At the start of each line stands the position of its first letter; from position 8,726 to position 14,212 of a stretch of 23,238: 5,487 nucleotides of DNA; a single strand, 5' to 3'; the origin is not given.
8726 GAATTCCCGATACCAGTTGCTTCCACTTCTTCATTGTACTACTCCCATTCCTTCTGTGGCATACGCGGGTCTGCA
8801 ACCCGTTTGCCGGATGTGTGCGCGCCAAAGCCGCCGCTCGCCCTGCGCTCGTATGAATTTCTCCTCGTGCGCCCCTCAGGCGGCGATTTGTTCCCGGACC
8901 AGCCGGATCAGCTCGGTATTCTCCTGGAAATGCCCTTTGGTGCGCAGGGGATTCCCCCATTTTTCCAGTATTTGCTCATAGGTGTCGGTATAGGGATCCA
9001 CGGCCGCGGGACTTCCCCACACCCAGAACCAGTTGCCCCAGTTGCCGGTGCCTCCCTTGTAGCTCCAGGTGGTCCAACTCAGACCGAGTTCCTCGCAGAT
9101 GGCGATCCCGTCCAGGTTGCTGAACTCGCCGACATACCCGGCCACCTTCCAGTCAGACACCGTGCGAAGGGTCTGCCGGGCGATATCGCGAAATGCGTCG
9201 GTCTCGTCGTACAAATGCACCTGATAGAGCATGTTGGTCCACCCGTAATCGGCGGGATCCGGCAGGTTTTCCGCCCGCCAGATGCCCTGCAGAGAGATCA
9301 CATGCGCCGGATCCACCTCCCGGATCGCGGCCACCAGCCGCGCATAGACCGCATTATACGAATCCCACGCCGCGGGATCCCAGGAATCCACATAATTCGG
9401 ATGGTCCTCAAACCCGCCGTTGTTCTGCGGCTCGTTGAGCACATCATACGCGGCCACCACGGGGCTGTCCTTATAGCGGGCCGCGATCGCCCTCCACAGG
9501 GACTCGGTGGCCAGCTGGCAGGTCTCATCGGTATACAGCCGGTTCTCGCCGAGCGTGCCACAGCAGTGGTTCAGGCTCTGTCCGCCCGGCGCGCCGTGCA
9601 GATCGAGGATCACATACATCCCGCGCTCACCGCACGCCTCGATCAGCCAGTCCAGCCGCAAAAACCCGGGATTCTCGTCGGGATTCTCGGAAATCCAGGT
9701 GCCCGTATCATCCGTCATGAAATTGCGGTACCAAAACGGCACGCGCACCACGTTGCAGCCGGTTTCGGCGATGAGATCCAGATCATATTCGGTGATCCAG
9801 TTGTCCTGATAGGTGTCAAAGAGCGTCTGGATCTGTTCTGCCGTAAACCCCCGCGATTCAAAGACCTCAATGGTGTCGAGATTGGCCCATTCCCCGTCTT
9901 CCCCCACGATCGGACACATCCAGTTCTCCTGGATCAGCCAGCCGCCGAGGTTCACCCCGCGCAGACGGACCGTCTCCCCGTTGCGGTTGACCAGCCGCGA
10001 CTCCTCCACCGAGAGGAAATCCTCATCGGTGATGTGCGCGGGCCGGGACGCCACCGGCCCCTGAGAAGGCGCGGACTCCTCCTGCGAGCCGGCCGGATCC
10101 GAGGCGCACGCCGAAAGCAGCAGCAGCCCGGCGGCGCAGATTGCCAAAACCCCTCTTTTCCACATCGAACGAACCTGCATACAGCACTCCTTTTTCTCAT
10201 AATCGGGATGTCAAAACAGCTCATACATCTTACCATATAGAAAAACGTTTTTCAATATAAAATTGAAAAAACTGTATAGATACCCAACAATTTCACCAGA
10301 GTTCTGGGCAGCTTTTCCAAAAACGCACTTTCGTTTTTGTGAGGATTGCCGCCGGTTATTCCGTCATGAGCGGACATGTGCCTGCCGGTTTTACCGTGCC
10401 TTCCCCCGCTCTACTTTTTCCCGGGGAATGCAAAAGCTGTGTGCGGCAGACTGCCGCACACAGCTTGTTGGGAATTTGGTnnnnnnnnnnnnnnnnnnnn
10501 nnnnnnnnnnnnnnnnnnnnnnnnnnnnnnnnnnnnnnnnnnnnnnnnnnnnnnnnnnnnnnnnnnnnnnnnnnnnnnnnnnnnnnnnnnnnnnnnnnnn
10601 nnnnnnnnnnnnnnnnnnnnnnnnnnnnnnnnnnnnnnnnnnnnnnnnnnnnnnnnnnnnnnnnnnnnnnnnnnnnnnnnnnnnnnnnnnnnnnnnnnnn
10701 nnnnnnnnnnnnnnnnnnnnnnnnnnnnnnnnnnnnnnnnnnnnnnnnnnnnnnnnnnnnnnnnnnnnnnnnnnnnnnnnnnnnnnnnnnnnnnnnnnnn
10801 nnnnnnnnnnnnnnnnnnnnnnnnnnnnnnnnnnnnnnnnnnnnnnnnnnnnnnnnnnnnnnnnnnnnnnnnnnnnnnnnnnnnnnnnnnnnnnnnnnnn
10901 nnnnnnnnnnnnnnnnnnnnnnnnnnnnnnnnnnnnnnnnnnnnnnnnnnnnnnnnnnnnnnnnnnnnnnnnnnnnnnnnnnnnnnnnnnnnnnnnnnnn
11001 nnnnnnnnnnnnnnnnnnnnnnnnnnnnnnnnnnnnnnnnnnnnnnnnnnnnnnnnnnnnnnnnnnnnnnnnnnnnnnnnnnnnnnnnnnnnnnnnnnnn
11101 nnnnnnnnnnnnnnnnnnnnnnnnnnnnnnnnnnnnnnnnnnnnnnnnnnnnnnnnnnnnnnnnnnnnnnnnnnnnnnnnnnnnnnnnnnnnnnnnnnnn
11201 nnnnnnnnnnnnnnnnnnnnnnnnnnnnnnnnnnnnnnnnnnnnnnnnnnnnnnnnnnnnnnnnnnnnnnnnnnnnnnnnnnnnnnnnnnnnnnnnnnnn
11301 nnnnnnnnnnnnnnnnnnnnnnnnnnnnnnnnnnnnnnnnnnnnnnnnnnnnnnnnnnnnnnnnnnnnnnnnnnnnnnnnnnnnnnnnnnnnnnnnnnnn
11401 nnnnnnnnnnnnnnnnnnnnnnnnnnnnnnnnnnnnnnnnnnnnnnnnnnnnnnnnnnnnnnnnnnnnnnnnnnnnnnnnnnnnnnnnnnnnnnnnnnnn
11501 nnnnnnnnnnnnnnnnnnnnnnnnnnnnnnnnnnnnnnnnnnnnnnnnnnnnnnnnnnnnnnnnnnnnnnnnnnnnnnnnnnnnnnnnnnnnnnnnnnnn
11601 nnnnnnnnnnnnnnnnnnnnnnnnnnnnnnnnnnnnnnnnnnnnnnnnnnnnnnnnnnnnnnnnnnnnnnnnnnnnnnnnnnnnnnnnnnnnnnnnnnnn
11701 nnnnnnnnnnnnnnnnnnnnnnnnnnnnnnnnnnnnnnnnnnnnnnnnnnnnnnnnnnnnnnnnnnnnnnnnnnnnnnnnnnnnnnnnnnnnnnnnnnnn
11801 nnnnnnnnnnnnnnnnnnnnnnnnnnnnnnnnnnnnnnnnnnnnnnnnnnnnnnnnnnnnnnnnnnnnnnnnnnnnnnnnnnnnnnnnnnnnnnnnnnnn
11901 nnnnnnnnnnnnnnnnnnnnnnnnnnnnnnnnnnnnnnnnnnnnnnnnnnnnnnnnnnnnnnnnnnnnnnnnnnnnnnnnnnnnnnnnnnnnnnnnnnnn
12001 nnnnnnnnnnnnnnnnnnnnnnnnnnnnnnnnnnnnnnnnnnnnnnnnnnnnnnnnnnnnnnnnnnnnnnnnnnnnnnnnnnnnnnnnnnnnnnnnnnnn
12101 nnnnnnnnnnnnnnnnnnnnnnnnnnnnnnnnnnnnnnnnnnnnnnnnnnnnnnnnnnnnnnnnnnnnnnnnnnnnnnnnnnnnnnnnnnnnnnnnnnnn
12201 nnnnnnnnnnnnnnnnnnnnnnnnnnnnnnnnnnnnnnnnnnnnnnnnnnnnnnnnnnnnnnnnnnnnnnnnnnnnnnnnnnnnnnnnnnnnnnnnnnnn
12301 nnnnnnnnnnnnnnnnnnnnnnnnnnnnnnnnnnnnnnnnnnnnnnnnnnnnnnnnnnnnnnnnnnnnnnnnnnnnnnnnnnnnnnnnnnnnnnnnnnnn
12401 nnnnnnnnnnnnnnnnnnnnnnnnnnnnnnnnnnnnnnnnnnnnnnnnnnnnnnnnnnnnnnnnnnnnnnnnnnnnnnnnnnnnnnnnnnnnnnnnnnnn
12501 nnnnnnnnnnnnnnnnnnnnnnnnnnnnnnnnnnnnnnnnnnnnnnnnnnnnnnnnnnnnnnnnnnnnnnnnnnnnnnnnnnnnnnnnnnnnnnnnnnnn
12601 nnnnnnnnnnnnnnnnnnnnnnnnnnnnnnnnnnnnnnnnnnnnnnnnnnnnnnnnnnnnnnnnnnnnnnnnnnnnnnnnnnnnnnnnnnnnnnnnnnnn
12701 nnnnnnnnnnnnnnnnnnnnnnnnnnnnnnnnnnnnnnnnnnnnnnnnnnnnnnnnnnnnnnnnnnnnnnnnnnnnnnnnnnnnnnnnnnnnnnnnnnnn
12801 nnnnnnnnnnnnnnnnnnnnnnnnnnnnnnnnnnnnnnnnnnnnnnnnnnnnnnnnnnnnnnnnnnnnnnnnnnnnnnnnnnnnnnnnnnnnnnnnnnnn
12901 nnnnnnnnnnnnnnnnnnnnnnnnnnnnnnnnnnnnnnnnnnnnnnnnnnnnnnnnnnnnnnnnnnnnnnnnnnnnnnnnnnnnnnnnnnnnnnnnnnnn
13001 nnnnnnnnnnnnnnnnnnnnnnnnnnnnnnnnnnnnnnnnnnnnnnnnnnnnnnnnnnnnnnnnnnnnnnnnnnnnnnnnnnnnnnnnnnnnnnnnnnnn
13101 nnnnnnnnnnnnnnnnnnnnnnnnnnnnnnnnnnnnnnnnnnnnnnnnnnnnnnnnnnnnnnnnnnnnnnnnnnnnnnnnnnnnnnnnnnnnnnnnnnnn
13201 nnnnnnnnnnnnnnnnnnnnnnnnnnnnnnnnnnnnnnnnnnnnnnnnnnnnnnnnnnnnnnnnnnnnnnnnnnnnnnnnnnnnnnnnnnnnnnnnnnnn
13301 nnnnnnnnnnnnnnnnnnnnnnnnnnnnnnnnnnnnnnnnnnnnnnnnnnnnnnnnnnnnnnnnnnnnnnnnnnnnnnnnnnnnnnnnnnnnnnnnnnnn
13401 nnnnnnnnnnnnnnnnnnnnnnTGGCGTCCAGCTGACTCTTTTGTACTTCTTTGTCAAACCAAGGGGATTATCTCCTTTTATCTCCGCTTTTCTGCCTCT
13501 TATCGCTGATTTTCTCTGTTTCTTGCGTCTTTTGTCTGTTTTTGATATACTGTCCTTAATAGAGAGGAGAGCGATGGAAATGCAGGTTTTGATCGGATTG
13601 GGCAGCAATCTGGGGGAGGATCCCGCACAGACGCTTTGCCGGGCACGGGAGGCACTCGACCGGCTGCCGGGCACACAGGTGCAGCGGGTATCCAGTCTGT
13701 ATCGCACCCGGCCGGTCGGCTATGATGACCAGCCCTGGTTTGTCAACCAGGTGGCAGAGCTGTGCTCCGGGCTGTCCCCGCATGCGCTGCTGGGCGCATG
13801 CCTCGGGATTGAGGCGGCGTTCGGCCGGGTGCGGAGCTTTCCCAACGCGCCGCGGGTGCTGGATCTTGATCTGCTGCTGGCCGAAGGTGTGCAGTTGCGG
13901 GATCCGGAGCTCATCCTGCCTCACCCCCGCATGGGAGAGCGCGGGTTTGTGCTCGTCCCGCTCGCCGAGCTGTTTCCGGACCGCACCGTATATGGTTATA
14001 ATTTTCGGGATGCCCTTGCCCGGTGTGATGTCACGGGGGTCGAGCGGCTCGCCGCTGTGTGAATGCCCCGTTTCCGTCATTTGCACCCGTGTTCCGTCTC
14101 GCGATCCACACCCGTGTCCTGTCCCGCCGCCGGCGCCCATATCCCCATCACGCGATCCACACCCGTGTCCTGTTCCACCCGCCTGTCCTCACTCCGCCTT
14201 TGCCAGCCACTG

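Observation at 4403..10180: One GH5 catalytic module packaged three ways: lipid-anchored, then cellulosomal with one CBM, then cellulosomal with two CBMs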

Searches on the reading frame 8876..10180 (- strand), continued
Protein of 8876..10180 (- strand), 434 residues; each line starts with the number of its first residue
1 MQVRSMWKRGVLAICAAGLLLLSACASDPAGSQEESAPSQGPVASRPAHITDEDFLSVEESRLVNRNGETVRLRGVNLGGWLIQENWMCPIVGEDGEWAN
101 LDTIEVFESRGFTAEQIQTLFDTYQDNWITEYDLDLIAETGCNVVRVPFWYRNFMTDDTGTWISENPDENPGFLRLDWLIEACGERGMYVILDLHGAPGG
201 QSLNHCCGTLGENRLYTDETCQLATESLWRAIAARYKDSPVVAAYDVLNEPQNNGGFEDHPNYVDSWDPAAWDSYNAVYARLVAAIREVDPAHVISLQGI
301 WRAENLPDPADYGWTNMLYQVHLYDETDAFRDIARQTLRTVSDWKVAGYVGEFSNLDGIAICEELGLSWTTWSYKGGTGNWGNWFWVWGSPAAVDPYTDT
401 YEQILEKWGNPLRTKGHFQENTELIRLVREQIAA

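Call 62: predict_structure(alignment_id=A2)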
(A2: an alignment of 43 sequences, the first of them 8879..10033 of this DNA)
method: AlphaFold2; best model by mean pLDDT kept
length: 385 residues; sequences in the alignment: 43
mean_pLDDT: 93.1   pTM: 0.93
mean pLDDT of the five models: 93.1, 92.9, 92.6, 92.4, 90.2
residues with pLDDT >= 90: 316; 70-90: 61; 50-70: 8; < 50: 0
segments of 3 or more residues with pLDDT < 50: none
pLDDT, mean of each block of 10 residues (from residue 1): 97 97 96 76 76 79 93 94 98 96 91 94 96 98 94 80 91 98 98 97 88 89 95 98 97 90 97 94 97 98 94 97 94 94 93 97 96 95 88
secondary structure, 60 per line:
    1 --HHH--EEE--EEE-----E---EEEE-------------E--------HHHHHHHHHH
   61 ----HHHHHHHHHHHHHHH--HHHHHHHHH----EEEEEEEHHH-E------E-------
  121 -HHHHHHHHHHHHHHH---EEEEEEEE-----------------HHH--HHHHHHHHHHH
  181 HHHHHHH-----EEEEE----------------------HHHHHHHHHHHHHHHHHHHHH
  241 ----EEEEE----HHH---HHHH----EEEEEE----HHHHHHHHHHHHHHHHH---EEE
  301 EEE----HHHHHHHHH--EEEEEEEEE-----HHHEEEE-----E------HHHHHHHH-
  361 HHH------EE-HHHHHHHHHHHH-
elements in order: E8-10 E13-15 E25-28 H51-60 H65-79 H82-90 E95-101 H122-136 E140-147 H170-187 E193-197 H220-240 E245-249 H260-263 E268-273 H278-294 E298-303 H308-316 E319-327 E336-339 H352-359 H373-384
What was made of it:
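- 8876..10180 (-): Gene A: 434-aa GH5 lipoprotein with no accessory module. AlphaFold2 model of residues 50-434: mean pLDDT 93.1 (call 62).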

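Call 64: fold_search(model_id=the predicted structure, library=pdb)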
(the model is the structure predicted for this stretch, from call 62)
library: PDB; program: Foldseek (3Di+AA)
matches with E <= 10: 1614; with E <= 0.001: 743
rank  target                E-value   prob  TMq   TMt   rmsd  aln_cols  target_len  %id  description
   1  9ku5_A                2.5e-25  1.00  0.80  0.65   4.0       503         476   22  Crystal structure of substrate bound GH5_22 exo-beta-xylosidase from the seaweed-derived thermophile Geobacillus therm (released 2026-02-04)
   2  9kua_A                1.5e-24  1.00  0.77  0.62   6.9       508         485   22  Crystal structure of GH5_22 exo-beta-xylosidase from the seaweed-derived thermophile Geobacillus thermodenitrificans O (released 2026-02-04)
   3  9ku5_B                1.9e-24  1.00  0.80  0.65   3.9       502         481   23  Crystal structure of substrate bound GH5_22 exo-beta-xylosidase from the seaweed-derived thermophile Geobacillus therm (released 2026-02-04)
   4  8fc0_G                2.1e-15  1.00  0.56  0.62   7.6       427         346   17  Crystal structure of a metagenome-derived GH5 endo-beta-1,4-glucanase (released 2023-03-15)
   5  6jyz                  2.2e-15  1.00  0.62  0.53   8.3       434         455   17  Crystal structure of endogalactoceramidase (released 2019-10-02)
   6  8fc0_H                2.8e-15  1.00  0.54  0.57   9.8       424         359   19  Crystal structure of a metagenome-derived GH5 endo-beta-1,4-glucanase (released 2023-03-15)
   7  8fc0_F                3.3e-15  1.00  0.52  0.55  10.1       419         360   19  Crystal structure of a metagenome-derived GH5 endo-beta-1,4-glucanase (released 2023-03-15)
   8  8fc0_B                3.8e-15  1.00  0.55  0.58   8.2       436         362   17  Crystal structure of a metagenome-derived GH5 endo-beta-1,4-glucanase (released 2023-03-15)
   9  8fc0_A                4.7e-15  1.00  0.54  0.58   9.8       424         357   18  Crystal structure of a metagenome-derived GH5 endo-beta-1,4-glucanase (released 2023-03-15)
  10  8fc0_E                7.6e-15  1.00  0.53  0.56   9.9       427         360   18  Crystal structure of a metagenome-derived GH5 endo-beta-1,4-glucanase (released 2023-03-15)
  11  8fc0_D                1.4e-14  1.00  0.53  0.56   9.9       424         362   18  Crystal structure of a metagenome-derived GH5 endo-beta-1,4-glucanase (released 2023-03-15)
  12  1vrx_A                2.2e-14  1.00  0.52  0.56   9.9       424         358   17  Endocellulase e1 from acidothermus cellulolyticus mutant y245g (released 2005-07-05)
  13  1ece_A                2.6e-14  1.00  0.53  0.57  10.0       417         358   18  ACIDOTHERMUS CELLULOLYTICUS ENDOCELLULASE E1 CATALYTIC DOMAIN IN COMPLEX WITH A CELLOTETRAOSE (released 1996-10-14)
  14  8fc0_C                2.6e-14  1.00  0.52  0.55  10.0       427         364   18  Crystal structure of a metagenome-derived GH5 endo-beta-1,4-glucanase (released 2023-03-15)
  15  5ccu_A                3.1e-14  1.00  0.53  0.46   7.9       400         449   17  Crystal structure of endoglycoceramidase I from Rhodococ-cus equi (released 2015-09-02)
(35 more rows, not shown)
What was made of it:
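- On Glycoside hydrolase family 5 (clan GH-A): All top Foldseek hits are GH5 structures (calls 62, 64).
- The catalytic module is far from classical GH5 cellulases: Foldseek E 1e-15 or weaker against 2.5e-25 for GH5_22 (call 64).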

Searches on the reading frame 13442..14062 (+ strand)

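Call 74: search_protein_families(library=pfam, proteins=[window:13442-14062:+], max_evalue=0.0001)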
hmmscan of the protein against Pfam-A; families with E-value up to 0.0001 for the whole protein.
window:13442-14062:+ (206 aa): 1 family
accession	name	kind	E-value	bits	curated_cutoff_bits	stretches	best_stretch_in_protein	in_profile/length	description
PF01288.25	HPPK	-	1.2e-33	116.4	25.7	1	51-178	2-115/116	7,8-dihydro-6-hydroxymethylpterin-pyrophosphokinase (HPPK)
